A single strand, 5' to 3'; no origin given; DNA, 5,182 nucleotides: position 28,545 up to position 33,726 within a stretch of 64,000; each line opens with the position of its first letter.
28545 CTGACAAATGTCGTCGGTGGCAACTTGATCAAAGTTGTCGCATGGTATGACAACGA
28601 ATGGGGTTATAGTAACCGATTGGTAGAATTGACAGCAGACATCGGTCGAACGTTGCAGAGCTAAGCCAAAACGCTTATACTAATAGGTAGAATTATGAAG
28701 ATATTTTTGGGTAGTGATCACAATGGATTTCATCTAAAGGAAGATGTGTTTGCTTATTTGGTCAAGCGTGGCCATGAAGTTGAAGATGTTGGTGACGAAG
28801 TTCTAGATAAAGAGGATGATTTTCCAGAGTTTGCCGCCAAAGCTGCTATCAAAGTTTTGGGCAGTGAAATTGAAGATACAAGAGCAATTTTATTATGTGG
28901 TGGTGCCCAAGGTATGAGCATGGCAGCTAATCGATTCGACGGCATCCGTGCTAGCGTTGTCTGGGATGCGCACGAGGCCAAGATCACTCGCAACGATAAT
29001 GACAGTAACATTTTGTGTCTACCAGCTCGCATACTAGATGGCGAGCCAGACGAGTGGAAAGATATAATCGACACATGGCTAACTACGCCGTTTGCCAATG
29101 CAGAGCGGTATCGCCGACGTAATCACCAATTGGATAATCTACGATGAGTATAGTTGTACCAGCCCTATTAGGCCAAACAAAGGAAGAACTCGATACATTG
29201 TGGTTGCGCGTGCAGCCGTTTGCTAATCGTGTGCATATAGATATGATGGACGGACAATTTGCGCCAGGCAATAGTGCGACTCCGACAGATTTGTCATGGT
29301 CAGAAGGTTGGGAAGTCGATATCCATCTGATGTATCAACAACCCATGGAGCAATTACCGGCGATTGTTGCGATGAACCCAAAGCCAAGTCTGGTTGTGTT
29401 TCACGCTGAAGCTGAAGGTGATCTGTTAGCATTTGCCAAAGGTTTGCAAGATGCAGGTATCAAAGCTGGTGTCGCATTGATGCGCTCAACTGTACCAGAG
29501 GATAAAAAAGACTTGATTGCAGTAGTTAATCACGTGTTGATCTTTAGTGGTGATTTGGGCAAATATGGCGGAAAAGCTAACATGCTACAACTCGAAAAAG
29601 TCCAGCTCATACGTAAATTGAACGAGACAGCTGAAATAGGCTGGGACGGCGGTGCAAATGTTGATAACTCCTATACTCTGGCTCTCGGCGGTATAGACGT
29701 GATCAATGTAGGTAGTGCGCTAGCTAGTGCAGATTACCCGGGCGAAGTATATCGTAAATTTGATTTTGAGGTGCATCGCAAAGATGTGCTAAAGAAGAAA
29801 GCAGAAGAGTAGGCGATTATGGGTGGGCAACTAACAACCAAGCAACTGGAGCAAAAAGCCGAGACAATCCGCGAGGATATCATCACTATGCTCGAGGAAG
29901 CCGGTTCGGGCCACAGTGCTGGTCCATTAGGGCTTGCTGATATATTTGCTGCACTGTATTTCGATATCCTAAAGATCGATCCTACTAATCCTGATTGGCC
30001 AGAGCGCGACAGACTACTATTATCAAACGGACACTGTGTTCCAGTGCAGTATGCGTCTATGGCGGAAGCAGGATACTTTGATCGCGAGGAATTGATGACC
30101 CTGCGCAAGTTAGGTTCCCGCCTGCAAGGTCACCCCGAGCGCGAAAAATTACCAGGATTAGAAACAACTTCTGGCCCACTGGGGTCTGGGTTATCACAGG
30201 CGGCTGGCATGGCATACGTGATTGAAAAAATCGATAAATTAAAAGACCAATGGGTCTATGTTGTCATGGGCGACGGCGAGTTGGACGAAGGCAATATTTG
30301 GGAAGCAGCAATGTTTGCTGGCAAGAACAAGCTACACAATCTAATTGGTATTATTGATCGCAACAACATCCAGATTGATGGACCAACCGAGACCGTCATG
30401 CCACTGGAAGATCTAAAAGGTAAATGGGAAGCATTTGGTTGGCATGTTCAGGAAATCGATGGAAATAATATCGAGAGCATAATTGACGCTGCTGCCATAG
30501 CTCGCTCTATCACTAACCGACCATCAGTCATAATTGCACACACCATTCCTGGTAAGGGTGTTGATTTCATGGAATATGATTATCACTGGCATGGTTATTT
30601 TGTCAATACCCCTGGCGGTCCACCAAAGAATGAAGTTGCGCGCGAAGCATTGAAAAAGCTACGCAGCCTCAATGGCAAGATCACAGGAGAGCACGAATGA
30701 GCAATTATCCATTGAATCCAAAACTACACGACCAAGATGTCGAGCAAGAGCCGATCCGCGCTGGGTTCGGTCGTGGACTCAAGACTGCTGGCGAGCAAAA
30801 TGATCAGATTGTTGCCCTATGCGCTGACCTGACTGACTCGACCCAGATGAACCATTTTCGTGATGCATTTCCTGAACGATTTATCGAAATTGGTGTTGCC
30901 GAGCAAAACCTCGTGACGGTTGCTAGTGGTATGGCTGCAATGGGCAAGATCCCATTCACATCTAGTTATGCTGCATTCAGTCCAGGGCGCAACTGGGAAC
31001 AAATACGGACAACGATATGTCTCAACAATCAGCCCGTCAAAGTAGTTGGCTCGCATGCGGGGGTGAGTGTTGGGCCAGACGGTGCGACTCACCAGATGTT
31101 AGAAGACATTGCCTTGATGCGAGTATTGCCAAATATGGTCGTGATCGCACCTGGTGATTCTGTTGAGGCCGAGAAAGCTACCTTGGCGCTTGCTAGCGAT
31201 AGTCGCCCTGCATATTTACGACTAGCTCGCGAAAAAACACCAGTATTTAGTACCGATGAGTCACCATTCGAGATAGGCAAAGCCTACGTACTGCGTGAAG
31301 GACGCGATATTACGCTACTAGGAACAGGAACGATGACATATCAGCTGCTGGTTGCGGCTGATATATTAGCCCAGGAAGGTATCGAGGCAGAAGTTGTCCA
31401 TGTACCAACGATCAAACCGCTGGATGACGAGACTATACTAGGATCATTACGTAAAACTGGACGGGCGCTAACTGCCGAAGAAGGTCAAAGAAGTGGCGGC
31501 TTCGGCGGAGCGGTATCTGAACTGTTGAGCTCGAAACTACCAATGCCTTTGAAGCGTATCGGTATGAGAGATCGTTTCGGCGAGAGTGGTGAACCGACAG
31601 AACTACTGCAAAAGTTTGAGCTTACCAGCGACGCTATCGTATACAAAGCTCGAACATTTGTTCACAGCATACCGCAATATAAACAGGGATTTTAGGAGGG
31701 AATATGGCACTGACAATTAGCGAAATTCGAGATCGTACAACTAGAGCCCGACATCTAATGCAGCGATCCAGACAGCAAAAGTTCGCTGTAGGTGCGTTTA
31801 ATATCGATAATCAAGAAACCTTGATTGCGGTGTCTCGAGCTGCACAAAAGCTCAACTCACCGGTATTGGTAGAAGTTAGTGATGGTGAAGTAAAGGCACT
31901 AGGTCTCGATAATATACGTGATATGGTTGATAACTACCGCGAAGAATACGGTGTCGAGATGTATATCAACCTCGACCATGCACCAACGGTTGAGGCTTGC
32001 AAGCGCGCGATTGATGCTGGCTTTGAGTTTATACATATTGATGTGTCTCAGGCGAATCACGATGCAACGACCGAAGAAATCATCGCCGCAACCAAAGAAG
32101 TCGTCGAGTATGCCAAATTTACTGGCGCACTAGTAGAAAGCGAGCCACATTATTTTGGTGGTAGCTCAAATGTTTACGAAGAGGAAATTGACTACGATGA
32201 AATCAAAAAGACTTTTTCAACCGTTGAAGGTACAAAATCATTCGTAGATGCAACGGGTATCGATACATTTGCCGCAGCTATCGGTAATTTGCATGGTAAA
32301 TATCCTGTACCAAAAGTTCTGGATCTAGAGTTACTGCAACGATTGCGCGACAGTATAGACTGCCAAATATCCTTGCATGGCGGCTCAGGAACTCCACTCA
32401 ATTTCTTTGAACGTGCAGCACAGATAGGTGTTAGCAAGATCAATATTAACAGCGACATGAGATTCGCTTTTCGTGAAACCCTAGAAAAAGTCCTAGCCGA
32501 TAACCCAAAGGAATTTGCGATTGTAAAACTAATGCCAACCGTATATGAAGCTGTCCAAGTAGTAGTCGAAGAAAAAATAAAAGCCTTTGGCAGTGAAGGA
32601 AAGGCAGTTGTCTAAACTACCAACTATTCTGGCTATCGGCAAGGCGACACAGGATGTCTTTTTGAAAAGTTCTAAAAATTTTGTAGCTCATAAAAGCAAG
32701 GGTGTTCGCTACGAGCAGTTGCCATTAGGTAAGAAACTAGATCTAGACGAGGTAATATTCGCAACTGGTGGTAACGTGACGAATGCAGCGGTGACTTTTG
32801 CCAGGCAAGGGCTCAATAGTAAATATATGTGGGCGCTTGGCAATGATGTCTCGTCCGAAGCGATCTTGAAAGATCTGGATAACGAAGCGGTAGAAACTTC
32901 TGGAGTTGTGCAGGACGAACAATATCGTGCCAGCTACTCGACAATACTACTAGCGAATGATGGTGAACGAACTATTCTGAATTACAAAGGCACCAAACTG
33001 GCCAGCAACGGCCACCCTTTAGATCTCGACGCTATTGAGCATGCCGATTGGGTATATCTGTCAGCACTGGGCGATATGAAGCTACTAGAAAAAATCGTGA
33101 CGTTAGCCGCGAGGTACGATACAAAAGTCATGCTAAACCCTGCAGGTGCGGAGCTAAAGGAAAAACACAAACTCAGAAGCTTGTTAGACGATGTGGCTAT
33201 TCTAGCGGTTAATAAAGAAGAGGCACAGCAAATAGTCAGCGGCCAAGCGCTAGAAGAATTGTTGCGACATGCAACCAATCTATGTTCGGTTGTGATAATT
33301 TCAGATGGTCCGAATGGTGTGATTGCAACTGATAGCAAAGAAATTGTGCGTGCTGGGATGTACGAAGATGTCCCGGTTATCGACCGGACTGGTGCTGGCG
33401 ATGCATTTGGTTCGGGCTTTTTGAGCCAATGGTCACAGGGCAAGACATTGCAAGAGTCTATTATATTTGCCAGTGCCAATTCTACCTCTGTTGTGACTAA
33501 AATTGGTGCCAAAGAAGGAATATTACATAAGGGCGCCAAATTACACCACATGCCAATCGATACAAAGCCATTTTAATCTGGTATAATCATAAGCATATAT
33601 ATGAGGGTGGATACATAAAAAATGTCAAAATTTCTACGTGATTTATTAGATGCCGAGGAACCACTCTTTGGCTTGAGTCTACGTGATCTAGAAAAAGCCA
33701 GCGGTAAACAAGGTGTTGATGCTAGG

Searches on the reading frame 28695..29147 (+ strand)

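Call 13: search_protein_families(library=pfam, proteins=[window:28695-29147:+], max_evalue=0.001)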
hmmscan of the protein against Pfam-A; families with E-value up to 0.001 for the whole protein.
window:28695-29147:+ (150 aa): 1 family
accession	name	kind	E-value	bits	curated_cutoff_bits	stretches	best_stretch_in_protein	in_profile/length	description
PF02502.23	LacAB_rpiB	-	2.6e-40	138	24.7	1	3-144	1-136/138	Ribose/Galactose Isomerase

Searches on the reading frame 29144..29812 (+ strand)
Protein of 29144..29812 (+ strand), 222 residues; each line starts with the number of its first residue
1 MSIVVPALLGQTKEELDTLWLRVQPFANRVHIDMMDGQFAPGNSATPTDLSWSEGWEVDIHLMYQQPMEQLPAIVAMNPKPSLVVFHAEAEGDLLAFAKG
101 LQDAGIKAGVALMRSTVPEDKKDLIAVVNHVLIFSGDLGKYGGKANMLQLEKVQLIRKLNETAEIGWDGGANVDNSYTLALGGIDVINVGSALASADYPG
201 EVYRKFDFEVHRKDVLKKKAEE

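Call 13: search_protein_families(library=pfam, proteins=[window:29144-29812:+], max_evalue=0.001)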
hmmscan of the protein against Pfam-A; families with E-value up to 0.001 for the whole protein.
window:29144-29812:+ (222 aa): 1 family
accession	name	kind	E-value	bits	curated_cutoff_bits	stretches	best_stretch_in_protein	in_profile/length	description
PF00834.25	Ribul_P_3_epim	-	6.9e-22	78.3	21.1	1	27-193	26-197/198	Ribulose-phosphate 3 epimerase family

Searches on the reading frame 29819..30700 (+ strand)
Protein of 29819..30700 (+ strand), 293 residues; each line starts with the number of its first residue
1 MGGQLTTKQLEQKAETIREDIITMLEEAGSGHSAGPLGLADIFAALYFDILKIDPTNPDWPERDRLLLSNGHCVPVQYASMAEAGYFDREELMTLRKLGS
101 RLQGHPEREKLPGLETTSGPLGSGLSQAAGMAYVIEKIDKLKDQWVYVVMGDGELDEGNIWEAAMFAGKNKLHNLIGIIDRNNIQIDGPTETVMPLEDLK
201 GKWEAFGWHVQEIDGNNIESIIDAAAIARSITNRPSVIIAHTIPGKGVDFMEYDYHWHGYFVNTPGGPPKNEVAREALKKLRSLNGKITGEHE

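Call 13: search_protein_families(library=pfam, proteins=[window:29819-30700:+], max_evalue=0.001)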
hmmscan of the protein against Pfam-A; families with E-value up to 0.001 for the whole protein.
window:29819-30700:+ (293 aa): 4 families
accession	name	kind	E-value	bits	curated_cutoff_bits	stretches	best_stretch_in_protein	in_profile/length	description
PF00456.26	Transketolase_N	-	1.5e-61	208.7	22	1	12-259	4-260/334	Transketolase, thiamine diphosphate binding domain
PF13292.11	DXP_synthase_N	-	9.7e-10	38.6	21.2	1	4-187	12-176/274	1-deoxy-D-xylulose-5-phosphate synthase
PF00676.26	E1_dh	-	5.7e-06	26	22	1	97-232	80-211/300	Dehydrogenase E1 component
PF09364.15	XFP_N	-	0.0001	21.7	23.7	1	110-226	131-245/364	XFP N-terminal domain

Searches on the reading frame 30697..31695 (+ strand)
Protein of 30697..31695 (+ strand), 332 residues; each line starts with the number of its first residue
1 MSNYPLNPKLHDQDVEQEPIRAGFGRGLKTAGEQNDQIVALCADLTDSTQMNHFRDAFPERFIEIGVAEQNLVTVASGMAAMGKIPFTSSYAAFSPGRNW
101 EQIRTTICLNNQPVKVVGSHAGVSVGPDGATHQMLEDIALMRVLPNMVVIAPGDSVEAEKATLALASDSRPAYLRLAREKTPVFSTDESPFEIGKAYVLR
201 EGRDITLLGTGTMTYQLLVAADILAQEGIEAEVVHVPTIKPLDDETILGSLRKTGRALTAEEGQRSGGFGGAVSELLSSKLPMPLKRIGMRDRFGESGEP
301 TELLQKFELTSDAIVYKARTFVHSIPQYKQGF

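Call 13: search_protein_families(library=pfam, proteins=[window:30697-31695:+], max_evalue=0.001)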
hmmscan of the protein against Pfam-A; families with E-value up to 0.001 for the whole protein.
window:30697-31695:+ (332 aa): 3 families
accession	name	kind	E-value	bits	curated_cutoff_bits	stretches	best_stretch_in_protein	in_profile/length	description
PF02779.29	Transket_pyr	-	2.3e-37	128.7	27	1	20-181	5-172/174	Transketolase, pyrimidine binding domain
PF02780.25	Transketolase_C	-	4.2e-33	114.3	25.9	1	194-314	1-124/124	Transketolase, C-terminal domain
PF22613.1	Transketolase_C_1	-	1.2e-07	32.4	27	1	196-310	2-113/113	Transketolase-like TK C-terminal domain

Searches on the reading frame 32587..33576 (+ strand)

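Call 13: search_protein_families(library=pfam, proteins=[window:32587-33576:+], max_evalue=0.001)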
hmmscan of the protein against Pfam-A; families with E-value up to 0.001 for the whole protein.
window:32587-33576:+ (329 aa): 1 family
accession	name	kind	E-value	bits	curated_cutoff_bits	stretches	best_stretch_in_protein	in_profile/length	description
PF00294.29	PfkB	-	8.9e-42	143.9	25.8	1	54-311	29-298/302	pfkB family carbohydrate kinase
